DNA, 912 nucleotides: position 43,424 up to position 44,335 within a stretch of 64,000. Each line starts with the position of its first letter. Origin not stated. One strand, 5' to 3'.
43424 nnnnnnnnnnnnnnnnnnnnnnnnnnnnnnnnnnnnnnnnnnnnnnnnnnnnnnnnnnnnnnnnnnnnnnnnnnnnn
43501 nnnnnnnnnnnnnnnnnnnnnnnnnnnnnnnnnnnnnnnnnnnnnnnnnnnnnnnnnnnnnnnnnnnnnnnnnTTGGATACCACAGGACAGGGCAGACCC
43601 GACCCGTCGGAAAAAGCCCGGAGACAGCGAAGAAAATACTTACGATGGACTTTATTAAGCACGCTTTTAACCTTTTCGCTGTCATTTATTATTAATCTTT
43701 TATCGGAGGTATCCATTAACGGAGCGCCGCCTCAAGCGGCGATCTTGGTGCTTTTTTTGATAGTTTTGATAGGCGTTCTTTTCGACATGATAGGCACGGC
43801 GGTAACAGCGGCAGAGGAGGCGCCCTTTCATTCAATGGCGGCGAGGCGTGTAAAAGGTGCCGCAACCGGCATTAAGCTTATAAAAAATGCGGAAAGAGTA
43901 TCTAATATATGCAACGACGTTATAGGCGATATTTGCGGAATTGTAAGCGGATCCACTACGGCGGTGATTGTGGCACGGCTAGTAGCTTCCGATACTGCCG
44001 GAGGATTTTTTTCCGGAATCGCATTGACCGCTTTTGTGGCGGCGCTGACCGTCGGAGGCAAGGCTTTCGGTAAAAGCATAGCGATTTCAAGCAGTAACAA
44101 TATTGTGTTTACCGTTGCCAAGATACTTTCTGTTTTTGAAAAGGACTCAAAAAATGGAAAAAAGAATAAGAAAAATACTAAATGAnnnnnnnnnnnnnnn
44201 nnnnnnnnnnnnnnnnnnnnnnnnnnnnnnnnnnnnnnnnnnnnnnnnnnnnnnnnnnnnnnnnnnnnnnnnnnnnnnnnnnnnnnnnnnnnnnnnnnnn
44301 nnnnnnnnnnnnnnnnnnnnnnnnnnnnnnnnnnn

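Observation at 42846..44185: Candidate OLE RNA gene with its partner oapA, wedged between nrdDG and dxs-tlyA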

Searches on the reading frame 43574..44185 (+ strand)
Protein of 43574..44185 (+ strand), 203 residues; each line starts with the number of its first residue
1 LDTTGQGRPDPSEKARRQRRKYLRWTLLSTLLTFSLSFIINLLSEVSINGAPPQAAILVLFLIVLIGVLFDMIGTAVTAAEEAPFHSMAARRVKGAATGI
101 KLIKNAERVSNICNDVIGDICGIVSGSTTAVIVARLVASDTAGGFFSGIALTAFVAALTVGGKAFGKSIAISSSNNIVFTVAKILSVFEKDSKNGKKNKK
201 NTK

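Call 4: search_protein_families(library=pfam, proteins=[window:43574-44185:+])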
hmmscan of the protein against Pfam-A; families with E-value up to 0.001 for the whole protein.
window:43574-44185:+ (203 aa): 1 family
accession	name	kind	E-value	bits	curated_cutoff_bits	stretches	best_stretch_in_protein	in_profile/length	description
PF01595.25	CNNM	-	4e-06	27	28.4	1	58-189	2-128/181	Cyclin M transmembrane N-terminal domain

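Call 5: search_protein_families(library=ncbifam, proteins=[window:43574-44185:+])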
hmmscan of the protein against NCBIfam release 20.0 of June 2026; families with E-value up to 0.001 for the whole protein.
window:43574-44185:+ (203 aa): 0 families

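Call 7: find_homologous_proteins(query=window:43574-44182:+)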
Query window:43574-44182:+ (203 aa): 5602 proteins with E <= 0.001 among 6747 candidates; the best 120 are listed.
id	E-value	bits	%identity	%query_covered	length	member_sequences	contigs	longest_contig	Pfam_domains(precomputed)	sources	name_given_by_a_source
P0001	6.6e-92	324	92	78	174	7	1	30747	PF01595.26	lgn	-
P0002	3.5e-90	319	92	78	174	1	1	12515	PF01595.26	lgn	-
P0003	5.0e-81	289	70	100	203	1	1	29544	-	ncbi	-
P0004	3.2e-80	286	70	100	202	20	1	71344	-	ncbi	-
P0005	6.7e-78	279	66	100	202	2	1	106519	-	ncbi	-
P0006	8.4e-78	278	69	98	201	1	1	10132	PF01595.26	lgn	-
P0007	3.7e-77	276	67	100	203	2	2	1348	-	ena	-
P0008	8.8e-77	275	68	100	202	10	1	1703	-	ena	-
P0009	2.1e-76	274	68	100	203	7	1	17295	-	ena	-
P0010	2.3e-76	274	68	95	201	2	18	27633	-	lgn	-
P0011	2.7e-76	273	65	99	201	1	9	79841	-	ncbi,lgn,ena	-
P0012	1.7e-75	271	67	100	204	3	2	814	-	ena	-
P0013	4.6e-75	269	67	100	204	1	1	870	-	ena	-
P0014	1.9e-73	264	67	95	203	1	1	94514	-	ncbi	-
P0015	3.3e-73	263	65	95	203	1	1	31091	-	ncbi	-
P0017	3.6e-71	257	64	100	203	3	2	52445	-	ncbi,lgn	-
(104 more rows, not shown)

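Call 8: find_encoding_contigs(protein=window:43574-44185:+, flank=10000, max_places=6)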
Protein window:43574-44185:+ (203 aa): 1 contig read that carries it; 1 place shown.
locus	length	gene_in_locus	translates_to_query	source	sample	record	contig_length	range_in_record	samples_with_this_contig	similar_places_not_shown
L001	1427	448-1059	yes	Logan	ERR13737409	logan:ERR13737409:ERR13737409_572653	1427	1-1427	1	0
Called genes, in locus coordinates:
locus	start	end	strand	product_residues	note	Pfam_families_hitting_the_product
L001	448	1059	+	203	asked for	PF01595:CNNM (weak)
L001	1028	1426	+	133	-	?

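Call 9: search_solved_structures(query=window:43574-44182:+, max_evalue=1, show_alignments=2)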
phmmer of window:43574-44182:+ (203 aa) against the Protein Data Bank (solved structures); distinct sequences matched with E-value up to 1: 0.

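Call 20: search_protein_representatives(protein=window:43574-44182:+)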
Query: 203 residues. Proteins with E-value up to 0.001 (for the whole library): 1091; up to 1e-10: 817; up to 1e-30: 218. The best 150 are listed.
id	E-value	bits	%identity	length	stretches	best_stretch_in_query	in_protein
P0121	3.4e-45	170.4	47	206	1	14-198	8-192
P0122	3.3e-44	167.2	47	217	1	11-199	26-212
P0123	4.6e-44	166.7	46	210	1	13-199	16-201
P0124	4.9e-43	163.4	43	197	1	9-190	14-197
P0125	7.4e-43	162.8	47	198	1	20-193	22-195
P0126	8.3e-43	162.6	51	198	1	21-188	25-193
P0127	8.9e-43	162.5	46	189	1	14-191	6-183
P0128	1.1e-42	162.3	47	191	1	16-187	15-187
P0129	2.5e-42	161.0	47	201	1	14-190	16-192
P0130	3.5e-42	160.6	49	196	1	12-190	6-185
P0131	4.3e-42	160.3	43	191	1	18-191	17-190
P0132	9.3e-42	159.2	46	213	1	23-200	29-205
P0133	1.2e-41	158.9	52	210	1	21-187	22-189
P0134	1.2e-41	158.9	42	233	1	6-193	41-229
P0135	2.8e-41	157.7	48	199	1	3-193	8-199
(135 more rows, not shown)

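Call 22: find_related_loci(query=A1, collection=genome_contigs, flank=10000)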
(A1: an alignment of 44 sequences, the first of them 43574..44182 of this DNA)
Query A1 (203 aa) in genome_contigs; peptide patterns used: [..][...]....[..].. (x = any residue, [..] = any of these).
600 stretches matched a pattern (row limit reached: there are more); 599 encode a relative of the query (tblastn E <= 1e-3); the best 80 are kept; 80 distinct loci.
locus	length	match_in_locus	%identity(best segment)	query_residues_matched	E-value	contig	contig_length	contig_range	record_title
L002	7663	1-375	77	68-192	6e-56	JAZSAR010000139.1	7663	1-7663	MAG: Clostridia bacterium isolate T1900044934_TS20190400.MAGScoT_cleanbin_000020 SGB_3433_k141_2432782, whole genome sho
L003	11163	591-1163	46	8-203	3e-52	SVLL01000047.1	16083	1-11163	MAG: Oscillospiraceae bacterium isolate SIG486 NODE_64022_length_16083_cov_2.018551, whole genome shotgun sequence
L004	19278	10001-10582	47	7-201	1e-51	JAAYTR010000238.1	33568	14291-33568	MAG: Clostridiaceae bacterium isolate AS24abBPME_63 58983_AS24, whole genome shotgun sequence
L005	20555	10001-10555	49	12-191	1e-51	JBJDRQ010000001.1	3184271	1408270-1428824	Bacillus sp. N9 contig_1, whole genome shotgun sequence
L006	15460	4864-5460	48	2-200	2e-51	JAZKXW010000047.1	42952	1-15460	MAG: Faecousia sp. isolate T1900045113_TC20190107.MAGScoT_cleanbin_000013 SGB_4802_k141_1510723, whole genome shotgun se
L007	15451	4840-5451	46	5-201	7e-51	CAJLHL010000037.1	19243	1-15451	MAG TPA_asm: uncultured Clostridiales bacterium isolate ERR1600730-bin.21 genome assembly, contig: NODE_3064_length_1924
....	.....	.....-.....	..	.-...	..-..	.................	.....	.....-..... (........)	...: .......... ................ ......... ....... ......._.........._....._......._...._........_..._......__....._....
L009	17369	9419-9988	45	6-193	3e-51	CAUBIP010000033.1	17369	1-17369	MAG TPA_asm: uncultured Oscillospiraceae bacterium isolate SRR18940306_bin.18_MetaWRAP_v1.3_MAG genome assembly, contig:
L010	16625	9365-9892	50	10-185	1e-50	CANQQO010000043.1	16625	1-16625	MAG: uncultured Oscillospiraceae bacterium isolate Lapin-012__bin104 genome assembly, contig: Lapin-012__NODE_4363_lengt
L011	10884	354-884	53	14-189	9e-51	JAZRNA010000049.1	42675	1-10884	MAG: Clostridia bacterium isolate T1900045414_YK20190104.MAGScoT_cleanbin_000032 SGB_7024_k141_1917176, whole genome sho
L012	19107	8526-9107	45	8-201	1e-50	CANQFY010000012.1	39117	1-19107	MAG: uncultured Oscillospiraceae bacterium isolate Lapin-005__bin85 genome assembly, contig: Lapin-005__NODE_1307_length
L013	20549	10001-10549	46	5-188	2e-48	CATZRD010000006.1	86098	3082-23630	MAG TPA_asm: uncultured Oscillospiraceae bacterium isolate ERR9762711_bin.31_MetaWRAP_v1.3_MAG genome assembly, contig:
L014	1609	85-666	44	7-201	9e-50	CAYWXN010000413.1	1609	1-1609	MAG TPA_asm: uncultured Ruminiclostridium sp. isolate SRP192927_co1_258 genome assembly, contig: NODE_276984_length_1609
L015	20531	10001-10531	47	20-191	4e-48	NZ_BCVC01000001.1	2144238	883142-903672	Lederbergia lenta NBRC 16444, whole genome shotgun sequence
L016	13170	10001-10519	48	24-196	4e-48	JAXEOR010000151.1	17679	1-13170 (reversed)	MAG: Clostridia bacterium isolate SUG2628 k141_250299, whole genome shotgun sequence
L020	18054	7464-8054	44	3-199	8e-48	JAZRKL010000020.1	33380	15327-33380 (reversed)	MAG: Faecousia sp. isolate T1900045446_YK20190137.MAGScoT_cleanbin_000018 SGB_7161_k141_864080, whole genome shotgun seq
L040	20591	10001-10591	44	8-195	1e-46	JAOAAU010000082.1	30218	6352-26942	MAG: Clostridia bacterium isolate SKW158 k141_360036, whole genome shotgun sequence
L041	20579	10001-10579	43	8-202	2e-46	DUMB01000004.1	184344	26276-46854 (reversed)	MAG TPA_asm: Clostridiaceae bacterium isolate AS04akNAM_34 5064_AS04, whole genome shotgun sequence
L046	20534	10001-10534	46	11-189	1e-46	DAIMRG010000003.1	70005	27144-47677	MAG TPA_asm: Clostridiales bacterium isolate CTOTU40347 NODE_284_length_70005_cov_4.661315, whole genome shotgun sequenc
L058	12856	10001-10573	45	12-201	2e-45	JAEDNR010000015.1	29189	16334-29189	MAG: Oscillospiraceae bacterium isolate MAG297 NODE_1442_length_29189_cov_14.878664, whole genome shotgun sequence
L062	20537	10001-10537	46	20-193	5e-45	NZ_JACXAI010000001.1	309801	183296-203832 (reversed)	Metabacillus arenae strain IB182487 Contig_1, whole genome shotgun sequence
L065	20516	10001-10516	44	23-189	6e-45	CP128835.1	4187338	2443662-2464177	Rossellomorea sp. AcN35-11 chromosome, complete genome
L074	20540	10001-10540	43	19-200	3e-44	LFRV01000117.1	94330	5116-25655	MAG: Clostridiales bacterium DTU069 scaffold1620, whole genome shotgun sequence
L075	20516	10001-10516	44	23-189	2e-44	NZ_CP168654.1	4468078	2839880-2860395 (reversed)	Rossellomorea sp. FM04394 chromosome, complete genome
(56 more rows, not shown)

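Call 28: search_protein_families(library=pfam, proteins=[L041:6561-7790:+, L040:7519-8409:+, L046:7618-7860:+, L062:5231-5662:+, L075:4497-4907:+, L065:5812-6678:+, L058:8581-9060:+, L020:4869-6146:+, L020:4589-4867:+, L074:8679-9119:+])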
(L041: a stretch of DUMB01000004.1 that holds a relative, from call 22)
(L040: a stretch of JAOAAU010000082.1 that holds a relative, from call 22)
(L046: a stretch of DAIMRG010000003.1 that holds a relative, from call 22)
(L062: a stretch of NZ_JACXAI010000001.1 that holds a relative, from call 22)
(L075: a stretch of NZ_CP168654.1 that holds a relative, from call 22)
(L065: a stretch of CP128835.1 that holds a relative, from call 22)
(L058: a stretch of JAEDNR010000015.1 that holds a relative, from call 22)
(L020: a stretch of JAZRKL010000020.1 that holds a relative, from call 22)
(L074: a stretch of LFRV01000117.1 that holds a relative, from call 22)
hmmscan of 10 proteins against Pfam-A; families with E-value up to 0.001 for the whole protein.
L041:6561-7790:+ (409 aa): 3 families
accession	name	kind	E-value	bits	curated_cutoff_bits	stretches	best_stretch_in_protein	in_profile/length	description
PF02601.20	Exonuc_VII_L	-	4.4e-95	319.2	35.9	2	123-340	1-216/315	Exonuclease VII, large subunit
PF13742.12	tRNA_anti_2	-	2.3e-33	114.7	27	1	5-100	1-95/95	OB-fold nucleic acid binding domain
PF01336.31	tRNA_anti-codon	-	3.8e-12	46.4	27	1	28-101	2-74/75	OB-fold nucleic acid binding domain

L040:7519-8409:+ (296 aa): 1 family
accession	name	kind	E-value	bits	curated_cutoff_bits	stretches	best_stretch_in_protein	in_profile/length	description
PF00348.22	polyprenyl_synt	-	1.6e-60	204.9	27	1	32-272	4-239/251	Polyprenyl synthetase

L046:7618-7860:+ (80 aa): 1 family
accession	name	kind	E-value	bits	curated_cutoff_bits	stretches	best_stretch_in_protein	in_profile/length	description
PF02609.21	Exonuc_VII_S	-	1.5e-19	70.2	24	1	12-62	1-51/52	Exonuclease VII small subunit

L062:5231-5662:+ (143 aa): 1 family
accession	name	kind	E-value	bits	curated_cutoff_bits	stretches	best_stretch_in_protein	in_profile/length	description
PF01029.23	NusB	-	5.5e-39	134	23.1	1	17-138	2-133/133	NusB family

L075:4497-4907:+ (136 aa): 1 family
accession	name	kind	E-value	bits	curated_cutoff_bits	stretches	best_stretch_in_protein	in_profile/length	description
PF03780.18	Asp23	-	5.5e-37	126.9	28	1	17-122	2-108/108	Asp23 family, cell envelope-related function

L065:5812-6678:+ (288 aa): 2 families
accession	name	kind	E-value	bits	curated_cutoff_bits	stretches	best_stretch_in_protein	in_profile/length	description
PF02882.25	THF_DHG_CYH_C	-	3.3e-69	231.7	27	1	123-279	1-157/160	Tetrahydrofolate dehydrogenase/cyclohydrolase, NAD(P)-binding domain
PF00763.28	THF_DHG_CYH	-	2e-43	147.8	32.8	1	6-120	1-115/115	Tetrahydrofolate dehydrogenase/cyclohydrolase, catalytic domain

L058:8581-9060:+ (159 aa): 2 families
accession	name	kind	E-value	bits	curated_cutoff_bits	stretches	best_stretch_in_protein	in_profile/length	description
PF00293.34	NUDIX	-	6.8e-16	58.9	21.1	1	30-150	9-131/134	NUDIX domain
PF14815.12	NUDIX_4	-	1.5e-06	28.5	35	1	29-151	3-112/113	NUDIX domain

L020:4869-6146:+ (425 aa): 4 families
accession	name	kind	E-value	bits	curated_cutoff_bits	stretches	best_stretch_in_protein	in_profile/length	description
PF00817.25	IMS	-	5.7e-41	140.3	23.2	1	27-163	12-147/148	impB/mucB/samB family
PF11799.13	IMS_C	-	6.2e-28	97.8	20.7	1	252-361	2-109/109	impB/mucB/samB family C-terminal domain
PF21999.2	IMS_HHH_1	-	2.2e-09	38.1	27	1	194-238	6-51/53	DNA polymerase-iota, thumb domain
PF11798.14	IMS_HHH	-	1.6e-07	31.6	24.4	1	176-207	1-32/32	IMS family HHH motif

L020:4589-4867:+ (92 aa): 0 families

L074:8679-9119:+ (146 aa): 2 families
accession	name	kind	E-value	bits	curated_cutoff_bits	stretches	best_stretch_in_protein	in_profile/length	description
PF02681.20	DUF212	-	3e-46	157.1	26.5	1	10-140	2-125/126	Divergent PAP2 family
PF01569.27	PAP2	-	0.00058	20.1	27.2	0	36-86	34-87/130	PAP2 superfamily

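Call 31: find_encoding_contigs(protein=P0001, flank=10000, max_places=3)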
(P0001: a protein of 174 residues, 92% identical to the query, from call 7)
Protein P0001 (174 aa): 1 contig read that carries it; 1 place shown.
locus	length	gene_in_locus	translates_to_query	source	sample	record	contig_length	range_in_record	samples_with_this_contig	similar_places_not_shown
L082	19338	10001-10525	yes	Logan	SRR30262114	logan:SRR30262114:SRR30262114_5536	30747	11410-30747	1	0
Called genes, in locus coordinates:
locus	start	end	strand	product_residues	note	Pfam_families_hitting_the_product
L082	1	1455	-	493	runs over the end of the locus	PF00370:FGGY_N, PF02782:FGGY_C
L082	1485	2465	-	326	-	PF00308:Bac_DnaA (weak), PF01695:IstB_IS21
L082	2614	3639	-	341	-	PF07261:DnaB_2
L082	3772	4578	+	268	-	PF00246:Peptidase_M14, PF24827:AstE_AspA_cat (weak)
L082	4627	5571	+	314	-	PF00070:Pyr_redox (faint), PF00890:FAD_binding_2 (weak), PF01134:GIDA (faint), PF01266:DAO (faint), PF03486:HI0933_like (faint), PF07992:Pyr_redox_2, PF13450:NAD_binding_8 (weak), PF13738:Pyr_redox_3, +1 more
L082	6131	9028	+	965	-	PF00395:SLH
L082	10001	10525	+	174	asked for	PF01595:CNNM (weak)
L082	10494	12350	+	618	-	PF13292:DXP_synthase_N, PF00676:E1_dh (weak), PF02779:Transket_pyr, PF02780:Transketolase_C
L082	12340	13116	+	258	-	PF01479:S4 (weak), PF01728:FtsJ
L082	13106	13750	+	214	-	PF02589:LUD_dom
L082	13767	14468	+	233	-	PF00072:Response_reg, PF00486:Trans_reg_C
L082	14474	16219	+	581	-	PF00672:HAMP, PF08448:PAS_4 (faint), PF00512:HisKA, PF02518:HATPase_c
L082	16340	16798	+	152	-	-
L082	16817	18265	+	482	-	-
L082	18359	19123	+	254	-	-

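Call 32: find_encoding_contigs(protein=P0004, flank=10000, max_places=3)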
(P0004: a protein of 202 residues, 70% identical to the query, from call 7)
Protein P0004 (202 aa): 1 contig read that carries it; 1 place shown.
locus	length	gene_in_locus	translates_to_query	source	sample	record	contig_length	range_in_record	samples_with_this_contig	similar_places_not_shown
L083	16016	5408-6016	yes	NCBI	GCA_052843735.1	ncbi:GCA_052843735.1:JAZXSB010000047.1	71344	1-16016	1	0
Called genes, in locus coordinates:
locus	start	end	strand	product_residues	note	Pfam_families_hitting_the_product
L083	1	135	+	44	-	?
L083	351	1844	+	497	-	PF01471:PG_binding_1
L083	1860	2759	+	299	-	-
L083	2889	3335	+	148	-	-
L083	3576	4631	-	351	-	-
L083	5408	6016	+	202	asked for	-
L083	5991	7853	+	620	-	PF13292:DXP_synthase_N, PF00456:Transketolase_N (faint), PF02779:Transket_pyr, PF02780:Transketolase_C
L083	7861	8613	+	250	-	PF01479:S4 (weak), PF01728:FtsJ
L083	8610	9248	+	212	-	PF02589:LUD_dom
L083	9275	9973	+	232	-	PF00072:Response_reg, PF00486:Trans_reg_C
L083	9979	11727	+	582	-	PF00672:HAMP, PF00512:HisKA, PF02518:HATPase_c, PF13589:HATPase_c_3 (weak)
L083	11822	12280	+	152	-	-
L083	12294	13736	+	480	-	-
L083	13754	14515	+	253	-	-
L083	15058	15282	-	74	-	PF04070:DUF378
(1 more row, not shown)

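Call 42: list_cluster_members(proteins=[P0003, P0004, P0005, P0011, P0014, P0017])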
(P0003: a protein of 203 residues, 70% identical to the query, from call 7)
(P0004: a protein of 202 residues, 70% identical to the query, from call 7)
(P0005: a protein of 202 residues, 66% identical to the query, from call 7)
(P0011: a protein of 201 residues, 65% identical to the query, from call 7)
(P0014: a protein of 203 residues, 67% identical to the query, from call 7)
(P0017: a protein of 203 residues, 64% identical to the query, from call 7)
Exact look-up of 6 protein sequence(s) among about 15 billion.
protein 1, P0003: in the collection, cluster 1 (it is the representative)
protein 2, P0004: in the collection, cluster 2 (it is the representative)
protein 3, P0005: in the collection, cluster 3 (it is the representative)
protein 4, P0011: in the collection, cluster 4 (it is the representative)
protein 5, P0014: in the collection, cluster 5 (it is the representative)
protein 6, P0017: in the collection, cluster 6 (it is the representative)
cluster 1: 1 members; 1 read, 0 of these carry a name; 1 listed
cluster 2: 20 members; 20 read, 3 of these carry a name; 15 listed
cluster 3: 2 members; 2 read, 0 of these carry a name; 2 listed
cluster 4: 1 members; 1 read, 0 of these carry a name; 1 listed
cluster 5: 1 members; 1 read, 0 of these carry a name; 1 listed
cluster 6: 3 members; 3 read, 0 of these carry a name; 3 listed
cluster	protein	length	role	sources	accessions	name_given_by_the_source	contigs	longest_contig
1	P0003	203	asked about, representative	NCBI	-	-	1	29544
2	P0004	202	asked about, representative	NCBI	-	-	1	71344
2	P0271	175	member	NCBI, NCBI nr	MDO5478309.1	MAG: hypothetical protein Q4G23_04005 [Clostridia bacterium] | hypothetical protein [Clostridia bacterium]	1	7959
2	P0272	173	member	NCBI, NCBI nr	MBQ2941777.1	MAG: hypothetical protein IJD97_06040 [Clostridia bacterium] | hypothetical protein [Clostridia bacterium]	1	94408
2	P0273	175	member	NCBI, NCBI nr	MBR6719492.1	MAG: hypothetical protein IKL74_01120 [Clostridia bacterium] | hypothetical protein [Clostridia bacterium]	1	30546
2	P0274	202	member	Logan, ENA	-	-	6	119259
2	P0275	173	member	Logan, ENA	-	-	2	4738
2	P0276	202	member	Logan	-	-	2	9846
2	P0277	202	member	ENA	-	-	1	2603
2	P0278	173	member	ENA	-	-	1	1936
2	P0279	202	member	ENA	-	-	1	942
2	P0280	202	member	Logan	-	-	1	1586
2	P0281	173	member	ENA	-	-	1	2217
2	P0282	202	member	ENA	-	-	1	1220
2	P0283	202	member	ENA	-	-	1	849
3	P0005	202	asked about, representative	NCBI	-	-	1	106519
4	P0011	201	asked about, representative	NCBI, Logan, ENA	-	-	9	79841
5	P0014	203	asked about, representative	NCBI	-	-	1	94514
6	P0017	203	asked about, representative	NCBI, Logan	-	-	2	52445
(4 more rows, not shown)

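Call 49: predict_structure(alignment_id=A1)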
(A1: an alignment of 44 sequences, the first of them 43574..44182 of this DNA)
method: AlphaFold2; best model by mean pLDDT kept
length: 203 residues; sequences in the alignment: 44
mean_pLDDT: 88.7   pTM: 0.76
mean pLDDT of the five models: 88.7, 88.6, 87.5, 85.9, 85.6
residues with pLDDT >= 90: 120; 70-90: 70; 50-70: 13; < 50: 0
segments of 3 or more residues with pLDDT < 50: none
pLDDT, mean of each block of 10 residues (from residue 1): 68 90 87 86 81 89 93 95 96 95 94 89 90 89 91 94 93 96 92 74 61
secondary structure, 60 per line:
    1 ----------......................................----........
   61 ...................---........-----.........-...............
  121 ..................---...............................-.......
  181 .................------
elements in order: H11-48 H53-79 H83-90 H96-104 H106-138 H142-172 H174-197
